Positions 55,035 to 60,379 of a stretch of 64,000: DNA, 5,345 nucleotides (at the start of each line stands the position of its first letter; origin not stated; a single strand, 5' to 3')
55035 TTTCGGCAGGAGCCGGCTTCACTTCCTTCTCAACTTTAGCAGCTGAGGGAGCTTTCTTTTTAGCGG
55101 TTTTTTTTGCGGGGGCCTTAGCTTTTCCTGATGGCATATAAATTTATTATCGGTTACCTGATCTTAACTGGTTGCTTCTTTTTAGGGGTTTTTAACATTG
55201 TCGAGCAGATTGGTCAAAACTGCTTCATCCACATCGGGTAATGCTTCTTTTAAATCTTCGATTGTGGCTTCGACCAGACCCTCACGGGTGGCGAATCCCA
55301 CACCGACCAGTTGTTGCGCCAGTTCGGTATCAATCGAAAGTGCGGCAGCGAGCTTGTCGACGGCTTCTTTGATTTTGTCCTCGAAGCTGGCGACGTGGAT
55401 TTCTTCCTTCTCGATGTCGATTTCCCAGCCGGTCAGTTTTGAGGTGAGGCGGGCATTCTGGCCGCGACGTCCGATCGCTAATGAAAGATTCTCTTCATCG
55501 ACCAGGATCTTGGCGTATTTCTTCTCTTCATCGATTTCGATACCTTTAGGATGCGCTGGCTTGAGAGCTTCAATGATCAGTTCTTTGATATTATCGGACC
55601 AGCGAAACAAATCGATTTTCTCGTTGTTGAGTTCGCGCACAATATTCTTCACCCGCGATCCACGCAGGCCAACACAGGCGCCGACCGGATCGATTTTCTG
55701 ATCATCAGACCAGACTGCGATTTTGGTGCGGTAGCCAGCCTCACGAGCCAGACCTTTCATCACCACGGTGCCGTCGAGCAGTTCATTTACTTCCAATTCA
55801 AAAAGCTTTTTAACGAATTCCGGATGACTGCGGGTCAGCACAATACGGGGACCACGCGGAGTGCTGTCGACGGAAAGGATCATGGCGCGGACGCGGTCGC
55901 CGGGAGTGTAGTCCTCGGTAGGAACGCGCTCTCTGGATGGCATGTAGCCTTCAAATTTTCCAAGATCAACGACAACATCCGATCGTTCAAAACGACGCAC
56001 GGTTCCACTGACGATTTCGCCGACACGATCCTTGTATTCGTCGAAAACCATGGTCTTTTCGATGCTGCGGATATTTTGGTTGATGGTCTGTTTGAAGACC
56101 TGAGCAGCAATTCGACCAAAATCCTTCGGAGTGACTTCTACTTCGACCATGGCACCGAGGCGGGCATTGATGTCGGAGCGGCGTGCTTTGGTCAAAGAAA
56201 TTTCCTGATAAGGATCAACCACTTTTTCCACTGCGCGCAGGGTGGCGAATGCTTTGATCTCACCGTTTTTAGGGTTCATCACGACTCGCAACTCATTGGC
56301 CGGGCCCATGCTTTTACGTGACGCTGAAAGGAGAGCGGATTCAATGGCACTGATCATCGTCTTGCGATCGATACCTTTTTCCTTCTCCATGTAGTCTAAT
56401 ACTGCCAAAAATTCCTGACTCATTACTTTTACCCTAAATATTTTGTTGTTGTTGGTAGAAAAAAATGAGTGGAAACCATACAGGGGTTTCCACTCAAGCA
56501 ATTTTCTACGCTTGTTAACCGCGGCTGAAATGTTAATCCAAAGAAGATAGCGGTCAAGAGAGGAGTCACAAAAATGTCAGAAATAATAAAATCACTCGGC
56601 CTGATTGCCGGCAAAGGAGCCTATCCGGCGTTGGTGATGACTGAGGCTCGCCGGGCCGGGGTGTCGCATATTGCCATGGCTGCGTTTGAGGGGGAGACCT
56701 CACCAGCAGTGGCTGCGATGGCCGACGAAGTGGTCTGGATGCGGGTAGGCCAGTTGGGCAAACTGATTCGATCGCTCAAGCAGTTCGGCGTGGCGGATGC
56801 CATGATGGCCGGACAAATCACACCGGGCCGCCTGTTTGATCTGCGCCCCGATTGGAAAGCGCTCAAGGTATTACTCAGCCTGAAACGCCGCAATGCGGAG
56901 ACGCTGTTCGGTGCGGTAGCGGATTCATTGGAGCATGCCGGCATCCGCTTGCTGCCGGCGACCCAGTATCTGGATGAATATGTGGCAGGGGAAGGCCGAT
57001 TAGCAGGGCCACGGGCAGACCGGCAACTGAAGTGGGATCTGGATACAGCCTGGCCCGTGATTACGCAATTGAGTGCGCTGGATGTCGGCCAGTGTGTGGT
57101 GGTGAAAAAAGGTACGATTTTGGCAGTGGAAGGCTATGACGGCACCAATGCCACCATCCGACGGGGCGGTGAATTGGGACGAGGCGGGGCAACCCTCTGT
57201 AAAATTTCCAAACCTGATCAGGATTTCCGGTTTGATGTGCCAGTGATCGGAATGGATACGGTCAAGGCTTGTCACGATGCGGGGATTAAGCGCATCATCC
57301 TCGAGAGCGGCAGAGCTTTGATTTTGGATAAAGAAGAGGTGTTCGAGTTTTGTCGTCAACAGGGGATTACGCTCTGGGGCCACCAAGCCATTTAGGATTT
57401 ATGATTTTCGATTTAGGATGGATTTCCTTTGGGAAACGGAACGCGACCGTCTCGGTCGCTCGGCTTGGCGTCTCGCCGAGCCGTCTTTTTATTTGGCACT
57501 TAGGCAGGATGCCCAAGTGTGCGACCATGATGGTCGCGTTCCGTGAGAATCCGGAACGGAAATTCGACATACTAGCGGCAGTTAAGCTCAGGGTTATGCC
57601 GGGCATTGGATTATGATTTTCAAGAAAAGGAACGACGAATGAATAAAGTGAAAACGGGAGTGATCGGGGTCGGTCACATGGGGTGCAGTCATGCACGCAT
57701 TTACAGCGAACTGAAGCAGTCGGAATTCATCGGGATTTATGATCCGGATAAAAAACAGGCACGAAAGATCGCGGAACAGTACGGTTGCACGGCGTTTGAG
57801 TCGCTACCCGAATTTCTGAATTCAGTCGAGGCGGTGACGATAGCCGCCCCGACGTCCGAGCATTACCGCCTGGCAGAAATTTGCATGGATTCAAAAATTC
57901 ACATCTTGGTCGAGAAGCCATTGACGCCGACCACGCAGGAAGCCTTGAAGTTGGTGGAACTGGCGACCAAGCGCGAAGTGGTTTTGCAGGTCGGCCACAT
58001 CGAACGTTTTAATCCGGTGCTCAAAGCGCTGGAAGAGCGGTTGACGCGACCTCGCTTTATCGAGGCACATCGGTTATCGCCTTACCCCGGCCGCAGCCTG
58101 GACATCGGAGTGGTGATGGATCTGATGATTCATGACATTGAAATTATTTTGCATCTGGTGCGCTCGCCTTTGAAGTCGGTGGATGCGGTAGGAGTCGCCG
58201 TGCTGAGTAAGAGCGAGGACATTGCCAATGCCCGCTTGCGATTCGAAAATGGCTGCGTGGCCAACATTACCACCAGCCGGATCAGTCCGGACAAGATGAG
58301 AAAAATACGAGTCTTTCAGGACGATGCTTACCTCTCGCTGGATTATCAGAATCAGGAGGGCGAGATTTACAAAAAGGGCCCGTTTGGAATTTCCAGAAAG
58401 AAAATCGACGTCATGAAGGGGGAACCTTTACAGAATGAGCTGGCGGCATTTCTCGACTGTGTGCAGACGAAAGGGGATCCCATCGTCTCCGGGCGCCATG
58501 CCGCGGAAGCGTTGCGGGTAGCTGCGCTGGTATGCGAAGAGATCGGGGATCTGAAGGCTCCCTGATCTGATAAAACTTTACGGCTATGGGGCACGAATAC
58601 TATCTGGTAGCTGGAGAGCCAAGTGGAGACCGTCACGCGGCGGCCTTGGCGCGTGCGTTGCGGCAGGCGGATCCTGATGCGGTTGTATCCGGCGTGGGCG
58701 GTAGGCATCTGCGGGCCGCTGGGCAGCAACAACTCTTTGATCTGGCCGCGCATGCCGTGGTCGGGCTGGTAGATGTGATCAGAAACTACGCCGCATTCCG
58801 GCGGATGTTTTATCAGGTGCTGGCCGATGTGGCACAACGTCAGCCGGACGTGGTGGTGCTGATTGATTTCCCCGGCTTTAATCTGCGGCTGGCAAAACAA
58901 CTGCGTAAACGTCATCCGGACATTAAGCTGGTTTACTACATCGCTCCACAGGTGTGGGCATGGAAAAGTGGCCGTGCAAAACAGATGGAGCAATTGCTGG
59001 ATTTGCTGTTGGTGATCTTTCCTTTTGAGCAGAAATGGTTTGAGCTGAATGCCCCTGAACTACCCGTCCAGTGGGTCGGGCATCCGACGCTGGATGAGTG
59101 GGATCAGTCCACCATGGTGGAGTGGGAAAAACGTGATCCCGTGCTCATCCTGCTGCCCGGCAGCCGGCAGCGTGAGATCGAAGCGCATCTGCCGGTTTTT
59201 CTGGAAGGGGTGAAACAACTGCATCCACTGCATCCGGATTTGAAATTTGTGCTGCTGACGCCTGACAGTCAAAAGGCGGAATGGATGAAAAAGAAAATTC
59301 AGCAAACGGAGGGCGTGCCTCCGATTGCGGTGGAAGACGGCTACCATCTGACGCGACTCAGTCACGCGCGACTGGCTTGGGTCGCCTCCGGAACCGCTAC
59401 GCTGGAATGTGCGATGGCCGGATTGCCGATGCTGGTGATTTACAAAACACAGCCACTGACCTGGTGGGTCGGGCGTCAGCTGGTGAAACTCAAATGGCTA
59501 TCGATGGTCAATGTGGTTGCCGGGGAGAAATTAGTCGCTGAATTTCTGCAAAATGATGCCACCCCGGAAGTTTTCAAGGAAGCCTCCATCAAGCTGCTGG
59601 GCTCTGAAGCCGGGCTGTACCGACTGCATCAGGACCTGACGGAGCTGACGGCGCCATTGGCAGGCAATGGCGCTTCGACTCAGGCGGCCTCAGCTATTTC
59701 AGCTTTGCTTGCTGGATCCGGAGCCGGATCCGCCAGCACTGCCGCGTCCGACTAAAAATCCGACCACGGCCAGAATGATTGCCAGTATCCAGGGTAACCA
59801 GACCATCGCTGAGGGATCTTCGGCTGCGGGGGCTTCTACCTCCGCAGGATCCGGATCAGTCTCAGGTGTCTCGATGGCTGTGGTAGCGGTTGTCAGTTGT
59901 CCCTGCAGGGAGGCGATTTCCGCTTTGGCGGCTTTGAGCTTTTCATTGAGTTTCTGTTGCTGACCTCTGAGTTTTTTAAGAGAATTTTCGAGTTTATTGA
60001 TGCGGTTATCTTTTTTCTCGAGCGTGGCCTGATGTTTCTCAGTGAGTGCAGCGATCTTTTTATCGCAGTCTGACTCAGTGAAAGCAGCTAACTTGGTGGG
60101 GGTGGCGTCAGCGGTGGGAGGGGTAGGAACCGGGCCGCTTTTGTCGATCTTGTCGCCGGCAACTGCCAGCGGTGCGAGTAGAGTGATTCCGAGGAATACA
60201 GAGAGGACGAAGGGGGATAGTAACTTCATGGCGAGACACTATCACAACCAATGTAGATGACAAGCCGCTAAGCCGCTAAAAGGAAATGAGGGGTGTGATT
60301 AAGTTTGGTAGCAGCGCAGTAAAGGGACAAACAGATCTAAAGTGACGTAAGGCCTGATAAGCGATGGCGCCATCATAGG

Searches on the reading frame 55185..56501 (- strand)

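Call 92: search_protein_families(library=pfam, proteins=[window:55185-56501:-], max_evalue=0.00001)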
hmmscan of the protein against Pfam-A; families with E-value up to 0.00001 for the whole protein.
window:55185-56501:- (439 aa): 2 families
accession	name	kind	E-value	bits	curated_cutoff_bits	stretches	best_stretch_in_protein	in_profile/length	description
PF08529.16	NusA_N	-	2.8e-34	118.3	23.8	1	30-149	1-118/119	NusA N-terminal domain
PF13184.12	KH_5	-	2.4e-27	95.3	27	1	255-323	1-69/69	NusA-like KH domain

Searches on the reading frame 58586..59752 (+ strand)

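Call 92: search_protein_families(library=pfam, proteins=[window:58586-59752:+], max_evalue=0.00001)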
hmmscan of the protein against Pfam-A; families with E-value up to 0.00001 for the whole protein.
window:58586-59752:+ (389 aa): 1 family
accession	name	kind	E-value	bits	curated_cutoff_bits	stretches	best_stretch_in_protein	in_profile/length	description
PF02684.21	LpxB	-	4e-88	296.2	22.6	1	6-343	2-344/374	Lipid-A-disaccharide synthetase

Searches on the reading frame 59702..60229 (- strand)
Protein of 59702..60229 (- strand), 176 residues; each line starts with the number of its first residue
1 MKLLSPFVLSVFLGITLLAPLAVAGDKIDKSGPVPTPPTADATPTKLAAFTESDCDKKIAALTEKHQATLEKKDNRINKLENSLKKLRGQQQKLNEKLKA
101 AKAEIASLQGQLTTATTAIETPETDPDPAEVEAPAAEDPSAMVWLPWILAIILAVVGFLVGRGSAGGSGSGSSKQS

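Call 71: search_protein_families(library=pfam, proteins=[window:59702-60229:-], max_evalue=0.1)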
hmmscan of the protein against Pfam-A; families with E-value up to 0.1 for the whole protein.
window:59702-60229:- (176 aa): 41 families (the best 25 are shown)
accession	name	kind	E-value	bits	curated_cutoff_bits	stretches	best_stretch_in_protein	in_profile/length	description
PF16331.10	TolA_bind_tri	-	0.00061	20.3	30.1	2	74-120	3-49/76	TolA binding protein trimerisation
PF12329.13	TMF_DNA_bd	-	0.0014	19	35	1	67-125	4-62/74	TATA element modulatory factor 1 DNA binding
PF06810.17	Phage_scaffold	-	0.0025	18.3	35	1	56-123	13-83/170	Phage capsid assembly scaffolding protein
PF25600.1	TRIM_CC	-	0.0026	18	30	1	45-109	34-97/142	TRIM protein coiled-coil region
PF11932.13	DUF3450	-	0.0031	17.3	32.6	1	52-116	32-92/241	Protein of unknown function (DUF3450)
PF08614.16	ATG16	-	0.0049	17.5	33.7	1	53-120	59-126/200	Autophagy protein 16 (ATG16)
PF06818.20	Fez1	-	0.0058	17.6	34.4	1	63-120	54-111/199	Fez1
PF13600.11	DUF4140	-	0.0064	17.4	27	1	59-108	49-98/98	N-terminal domain of unknown function (DUF4140)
PF10473.14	CENP-F_leu_zip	-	0.0066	17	34.5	1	64-125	55-116/140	Leucine-rich repeats of kinetochore protein Cenp-F/LEK1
PF01519.22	DUF16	-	0.0072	17.2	40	1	72-113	31-72/104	Protein of unknown function DUF16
PF03961.19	FapA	-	0.0073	16.4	31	1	53-115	152-229/272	Flagellar Assembly Protein A beta solenoid domain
PF08687.16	ASD2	-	0.0079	16.3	26.4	1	53-119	97-162/289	Apx/Shroom domain ASD2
PF20492.3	ERM_helical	-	0.012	16.1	40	1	61-111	20-70/120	Ezrin/radixin/moesin, alpha-helical domain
PF14282.11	FlxA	-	0.014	16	26.3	1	51-117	11-77/101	FlxA-like protein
PF07889.17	DUF1664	-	0.015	15.7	34.6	1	55-121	46-112/124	Protein of unknown function (DUF1664)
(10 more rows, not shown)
